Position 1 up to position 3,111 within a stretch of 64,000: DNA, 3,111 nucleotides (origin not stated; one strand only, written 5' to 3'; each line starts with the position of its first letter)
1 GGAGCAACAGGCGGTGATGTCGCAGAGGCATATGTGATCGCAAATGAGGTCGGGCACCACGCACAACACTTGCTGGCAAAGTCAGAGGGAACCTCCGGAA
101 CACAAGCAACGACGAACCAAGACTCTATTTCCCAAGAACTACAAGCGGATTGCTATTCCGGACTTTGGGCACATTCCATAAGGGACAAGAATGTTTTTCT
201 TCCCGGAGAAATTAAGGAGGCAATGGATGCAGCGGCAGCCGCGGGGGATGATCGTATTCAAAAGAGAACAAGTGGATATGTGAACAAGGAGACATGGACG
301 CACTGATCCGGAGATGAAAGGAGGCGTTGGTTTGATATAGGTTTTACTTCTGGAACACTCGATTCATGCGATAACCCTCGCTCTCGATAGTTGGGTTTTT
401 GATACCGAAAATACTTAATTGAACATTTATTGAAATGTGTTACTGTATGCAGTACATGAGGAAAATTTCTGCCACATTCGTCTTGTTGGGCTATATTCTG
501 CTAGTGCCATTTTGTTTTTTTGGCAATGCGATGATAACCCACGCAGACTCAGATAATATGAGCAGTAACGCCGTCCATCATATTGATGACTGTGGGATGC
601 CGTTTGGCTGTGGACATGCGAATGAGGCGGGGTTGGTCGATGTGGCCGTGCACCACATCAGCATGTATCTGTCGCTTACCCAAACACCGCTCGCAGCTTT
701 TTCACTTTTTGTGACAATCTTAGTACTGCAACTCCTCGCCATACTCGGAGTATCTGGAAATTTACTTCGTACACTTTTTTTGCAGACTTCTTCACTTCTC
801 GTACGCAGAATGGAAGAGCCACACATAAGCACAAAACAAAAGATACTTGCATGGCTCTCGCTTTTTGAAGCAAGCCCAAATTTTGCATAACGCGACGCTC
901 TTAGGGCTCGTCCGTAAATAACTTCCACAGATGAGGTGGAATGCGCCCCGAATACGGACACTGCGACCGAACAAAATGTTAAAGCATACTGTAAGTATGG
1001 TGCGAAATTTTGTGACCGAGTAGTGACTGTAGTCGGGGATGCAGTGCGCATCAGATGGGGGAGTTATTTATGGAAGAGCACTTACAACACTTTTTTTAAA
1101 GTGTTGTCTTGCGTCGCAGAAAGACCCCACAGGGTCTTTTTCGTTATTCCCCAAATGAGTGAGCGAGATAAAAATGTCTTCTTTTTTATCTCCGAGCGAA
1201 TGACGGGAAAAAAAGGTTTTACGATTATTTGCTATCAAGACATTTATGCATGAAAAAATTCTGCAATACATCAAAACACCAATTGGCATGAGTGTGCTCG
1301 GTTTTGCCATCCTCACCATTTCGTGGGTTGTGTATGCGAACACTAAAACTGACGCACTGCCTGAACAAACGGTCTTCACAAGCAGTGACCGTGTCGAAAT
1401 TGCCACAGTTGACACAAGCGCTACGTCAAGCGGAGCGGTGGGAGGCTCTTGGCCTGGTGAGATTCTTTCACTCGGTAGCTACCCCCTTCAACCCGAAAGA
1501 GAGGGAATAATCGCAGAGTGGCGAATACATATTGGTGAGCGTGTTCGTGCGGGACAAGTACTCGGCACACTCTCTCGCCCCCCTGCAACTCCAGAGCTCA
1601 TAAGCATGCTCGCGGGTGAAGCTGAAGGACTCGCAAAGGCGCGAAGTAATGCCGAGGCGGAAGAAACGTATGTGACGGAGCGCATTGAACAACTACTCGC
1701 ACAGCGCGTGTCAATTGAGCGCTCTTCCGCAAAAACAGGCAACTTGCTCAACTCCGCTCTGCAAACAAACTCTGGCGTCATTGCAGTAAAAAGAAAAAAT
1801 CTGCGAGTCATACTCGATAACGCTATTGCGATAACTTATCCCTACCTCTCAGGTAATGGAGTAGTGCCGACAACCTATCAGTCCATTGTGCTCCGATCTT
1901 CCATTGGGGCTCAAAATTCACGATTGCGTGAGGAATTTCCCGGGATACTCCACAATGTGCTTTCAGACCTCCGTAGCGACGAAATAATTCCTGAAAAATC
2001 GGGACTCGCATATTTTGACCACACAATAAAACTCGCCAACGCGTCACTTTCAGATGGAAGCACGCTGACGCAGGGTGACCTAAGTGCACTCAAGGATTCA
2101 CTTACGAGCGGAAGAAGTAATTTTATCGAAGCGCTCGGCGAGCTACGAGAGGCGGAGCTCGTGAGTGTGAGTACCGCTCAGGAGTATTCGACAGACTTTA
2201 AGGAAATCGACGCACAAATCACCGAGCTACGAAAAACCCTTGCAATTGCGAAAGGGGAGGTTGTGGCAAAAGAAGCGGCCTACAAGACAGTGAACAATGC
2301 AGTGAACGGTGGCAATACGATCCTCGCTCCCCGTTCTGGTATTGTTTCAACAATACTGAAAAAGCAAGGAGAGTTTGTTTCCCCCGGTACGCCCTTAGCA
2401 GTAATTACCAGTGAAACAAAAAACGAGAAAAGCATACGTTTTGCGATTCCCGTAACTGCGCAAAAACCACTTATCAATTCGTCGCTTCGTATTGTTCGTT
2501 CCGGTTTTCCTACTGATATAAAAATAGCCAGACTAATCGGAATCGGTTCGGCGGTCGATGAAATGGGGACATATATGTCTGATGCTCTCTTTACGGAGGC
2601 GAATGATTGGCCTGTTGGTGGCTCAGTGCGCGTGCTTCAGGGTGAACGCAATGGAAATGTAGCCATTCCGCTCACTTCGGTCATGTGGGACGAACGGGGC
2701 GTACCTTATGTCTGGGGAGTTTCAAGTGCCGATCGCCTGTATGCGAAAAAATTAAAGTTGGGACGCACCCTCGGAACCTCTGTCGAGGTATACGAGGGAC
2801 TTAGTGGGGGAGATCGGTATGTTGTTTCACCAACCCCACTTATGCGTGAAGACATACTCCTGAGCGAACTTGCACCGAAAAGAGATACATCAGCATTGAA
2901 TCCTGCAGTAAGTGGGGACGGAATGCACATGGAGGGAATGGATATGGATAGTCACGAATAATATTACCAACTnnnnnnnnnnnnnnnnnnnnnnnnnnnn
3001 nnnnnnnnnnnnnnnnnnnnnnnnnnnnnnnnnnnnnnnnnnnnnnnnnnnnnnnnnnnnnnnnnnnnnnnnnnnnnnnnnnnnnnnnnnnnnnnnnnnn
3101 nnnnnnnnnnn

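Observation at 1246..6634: CusBA-type metal efflux pair followed by two unrelated Met-rich membrane-anchored small proteins, with no CusC or CusF homologue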

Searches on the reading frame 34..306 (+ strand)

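Call 3: search_protein_families(library=pfam, proteins=[window:34-306:+], max_evalue=0.1)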
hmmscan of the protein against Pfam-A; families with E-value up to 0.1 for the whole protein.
window:34-306:+ (90 aa): 1 family
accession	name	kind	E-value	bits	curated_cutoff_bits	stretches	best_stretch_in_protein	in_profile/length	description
PF04228.19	Zn_peptidase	-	8.2e-23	81.7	23.2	1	2-90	171-265/290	Putative neutral zinc metallopeptidase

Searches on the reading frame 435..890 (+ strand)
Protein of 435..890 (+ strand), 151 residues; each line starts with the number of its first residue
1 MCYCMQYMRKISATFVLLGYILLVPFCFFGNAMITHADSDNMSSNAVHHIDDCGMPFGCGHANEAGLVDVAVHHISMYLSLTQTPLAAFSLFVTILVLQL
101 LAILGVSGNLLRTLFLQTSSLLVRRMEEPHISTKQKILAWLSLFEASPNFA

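Call 3: search_protein_families(library=pfam, proteins=[window:435-890:+], max_evalue=0.1)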
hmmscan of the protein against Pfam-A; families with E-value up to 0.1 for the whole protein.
window:435-890:+ (151 aa): 0 families

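Call 4: search_protein_families(library=ncbifam, proteins=[window:435-890:+], max_evalue=0.1)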
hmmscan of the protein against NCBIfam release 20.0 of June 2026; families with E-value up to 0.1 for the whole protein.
window:435-890:+ (151 aa): 0 families

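Call 38: search_protein_families(library=pfam, alignment_id=A4, max_evalue=1)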
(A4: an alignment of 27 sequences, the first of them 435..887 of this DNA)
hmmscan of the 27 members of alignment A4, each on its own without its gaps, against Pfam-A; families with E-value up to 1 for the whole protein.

A. member 1, window:435-887:+ (151 aa): 0 families

B. families by the number of members that match (of 27 scanned): 28 families (the first 25 are shown)
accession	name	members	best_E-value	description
PF08592.16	Anthrone_oxy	2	0.0014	Anthrone oxygenase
PF13800.11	Sigma_reg_N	2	0.092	Sigma factor regulator N-terminal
PF20990.2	DUF2207_C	2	0.48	Predicted membrane protein (DUF2207) C-terminal domain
PF10270.14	MMgT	1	0.0073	Membrane magnesium transporter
PF10277.15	Frag1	1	0.0077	Frag1/DRAM/Sfk1 family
PF00902.23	TatC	1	0.021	Sec-independent protein translocase protein (TatC)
PF00873.25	ACR_tran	1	0.029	AcrB/AcrD/AcrF family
PF13273.12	DUF4064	1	0.031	Protein of unknown function (DUF4064)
PF17259.7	DUF5325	1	0.032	Family of unknown function (DUF5325)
PF00335.26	Tetraspanin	1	0.034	Tetraspanin family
PF03597.20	FixS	1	0.035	Cytochrome oxidase maturation protein cbb3-type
PF10027.14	DUF2269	1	0.041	Predicted integral membrane protein (DUF2269)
PF14242.11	DUF4342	1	0.046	Domain of unknown function (DUF4342)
PF05987.18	DUF898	1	0.048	Bacterial protein of unknown function (DUF898)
PF17009.10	DUF5090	1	0.066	Domain of unknown function (DUF5090)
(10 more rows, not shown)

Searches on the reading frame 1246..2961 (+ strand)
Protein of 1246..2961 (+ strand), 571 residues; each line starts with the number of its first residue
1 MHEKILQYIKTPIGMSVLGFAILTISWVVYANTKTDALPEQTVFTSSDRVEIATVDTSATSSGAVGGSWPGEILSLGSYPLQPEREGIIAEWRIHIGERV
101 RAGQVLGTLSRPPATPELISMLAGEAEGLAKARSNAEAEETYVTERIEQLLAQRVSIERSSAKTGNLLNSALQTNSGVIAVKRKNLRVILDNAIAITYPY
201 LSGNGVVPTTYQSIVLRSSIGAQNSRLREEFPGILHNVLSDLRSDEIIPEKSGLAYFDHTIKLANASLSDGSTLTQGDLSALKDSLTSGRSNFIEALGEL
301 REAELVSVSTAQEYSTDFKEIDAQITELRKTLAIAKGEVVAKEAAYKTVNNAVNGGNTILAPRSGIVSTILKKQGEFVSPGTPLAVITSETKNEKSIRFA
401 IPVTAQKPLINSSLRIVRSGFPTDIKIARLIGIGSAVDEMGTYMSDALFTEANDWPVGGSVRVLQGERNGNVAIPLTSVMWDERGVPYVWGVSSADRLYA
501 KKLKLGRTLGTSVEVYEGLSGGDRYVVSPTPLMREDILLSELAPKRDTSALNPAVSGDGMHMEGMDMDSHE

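Call 3: search_protein_families(library=pfam, proteins=[window:1246-2961:+], max_evalue=0.1)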
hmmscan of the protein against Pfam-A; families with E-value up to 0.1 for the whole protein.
window:1246-2961:+ (571 aa): 5 families
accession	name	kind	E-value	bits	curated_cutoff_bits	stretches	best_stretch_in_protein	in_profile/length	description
PF13437.12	HlyD_3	-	1e-08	36.3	22.2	1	358-409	1-50/106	HlyD family secretion protein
PF00364.28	Biotin_lipoyl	-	2.9e-06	27.5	22.1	1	356-387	42-73/73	Biotin-requiring enzyme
PF13533.13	Biotin_lipoyl_2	-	3e-05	24.2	29.8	0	82-109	4-31/32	Biotin-lipoyl like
PF16576.10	HlyD_D23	-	0.00056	19.7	30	0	350-388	102-140/214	Barrel-sandwich domain of CusB or HlyD membrane-fusion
PF01551.29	Peptidase_M23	-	0.0053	17.4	28.7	0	324-401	9-87/96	Peptidase family M23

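Call 4: search_protein_families(library=ncbifam, proteins=[window:1246-2961:+], max_evalue=0.1)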
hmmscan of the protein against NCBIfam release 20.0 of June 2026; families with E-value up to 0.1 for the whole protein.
window:1246-2961:+ (571 aa): 17 families
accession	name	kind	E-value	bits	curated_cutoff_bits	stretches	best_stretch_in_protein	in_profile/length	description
TIGR01730.1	RND_mfp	subfamily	2.6e-22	79.2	94.9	2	324-536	103-316/322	efflux RND transporter periplasmic adaptor subunit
TIGR00999.1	8a0102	subfamily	3e-11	42.9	319.3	1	325-531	60-268/271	CzcB/NccB family metal efflux transporter periplasmic adaptor subunit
TIGR03794.1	NHLM_micro_HlyD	equivalog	2.4e-07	30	156.2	1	76-397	56-294/421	NHLP bacteriocin system secretion protein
TIGR01843.1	type_I_hlyD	subfamily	2.2e-06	26.9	208.65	1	82-175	47-141/422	HlyD family type I secretion periplasmic adaptor subunit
NF033138.2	RND-peri-MexC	equivalog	0.002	17.3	625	0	461-529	291-359/375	MexC family multidrug efflux RND transporter periplasmic adaptor subunit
TIGR01347.1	sucB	equivalog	0.0028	16.9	378.65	0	359-395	46-82/404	dihydrolipoyllysine-residue succinyltransferase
NF045680.1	DiMtlExpIhpB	equivalog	0.0029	16.6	450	1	462-527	245-308/326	divalent metal ion exporter adaptor subunit IhpB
NF004309.0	PRK05704.1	equivalog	0.0057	16.1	449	0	358-396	47-85/408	2-oxoglutarate dehydrogenase complex dihydrolipoyllysine-residue succinyltransferase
NF004173.0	PRK05641.1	equivalog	0.02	15.5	199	1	349-385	114-150/153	putative acetyl-CoA carboxylase biotin carboxyl carrier protein subunit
NF005117.0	PRK06549.1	equivalog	0.02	15.5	159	1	312-388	12-93/130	acetyl-CoA carboxylase biotin carboxyl carrier protein subunit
NF011457.0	PRK14875.1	equivalog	0.029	13.3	307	0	359-401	49-91/372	acetoin dehydrogenase dihydrolipoyllysine-residue acetyltransferase subunit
NF033834.1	RND_adapt_MexA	exception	0.035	13.2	750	0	463-526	282-345/373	multidrug efflux RND transporter periplasmic adaptor subunit MexA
NF006079.0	PRK08225.1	equivalog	0.043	13.9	95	0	359-385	41-67/70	acetyl-CoA carboxylase biotin carboxyl carrier protein subunit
TIGR00998.1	8a0101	subfamily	0.043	12.7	390.8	0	325-389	179-237/334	EmrA/EmrK family multidrug efflux transporter periplasmic adaptor subunit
NF004547.1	PRK05889.1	equivalog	0.06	13.5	75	0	80-108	41-69/71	biotin/lipoyl-binding carrier protein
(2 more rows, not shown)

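Call 81: predict_structure(protein=window:1246-2958:+)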
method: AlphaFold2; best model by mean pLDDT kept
length: 571 residues; sequences in the alignment: 1
mean_pLDDT: 43.1   pTM: 0.30
mean pLDDT of the five models: 43.1, 34.4, 34.0, 33.3, 29.2
residues with pLDDT >= 90: 13; 70-90: 89; 50-70: 54; < 50: 415
segments of 3 or more residues with pLDDT < 50: 32-112, 167-260, 263-274, 299-309, 356-561, 563-565, 569-571
pLDDT, mean of each block of 10 residues (from residue 1): 72 79 69 36 28 25 23 20 27 32 37 63 85 88 90 77 50 38 40 41 35 28 37 43 40 44 47 52 54 51 45 69 88 86 81 47 27 30 29 33 32 23 20 22 23 23 27 30 35 28 29 28 25 24 30 32 46 35
secondary structure, 60 per line:
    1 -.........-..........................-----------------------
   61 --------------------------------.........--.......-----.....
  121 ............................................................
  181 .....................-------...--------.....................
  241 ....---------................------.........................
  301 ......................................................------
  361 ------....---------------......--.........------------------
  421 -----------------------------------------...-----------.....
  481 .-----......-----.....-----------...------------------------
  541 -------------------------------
elements in order: H2-10 H12-37 E93-101 E104-110 H116-201 H220-244 H254-269 H276-354 H367-370 E386-391 E394-402 E462-464 E479-481 E487-492 E498-502 E514-516
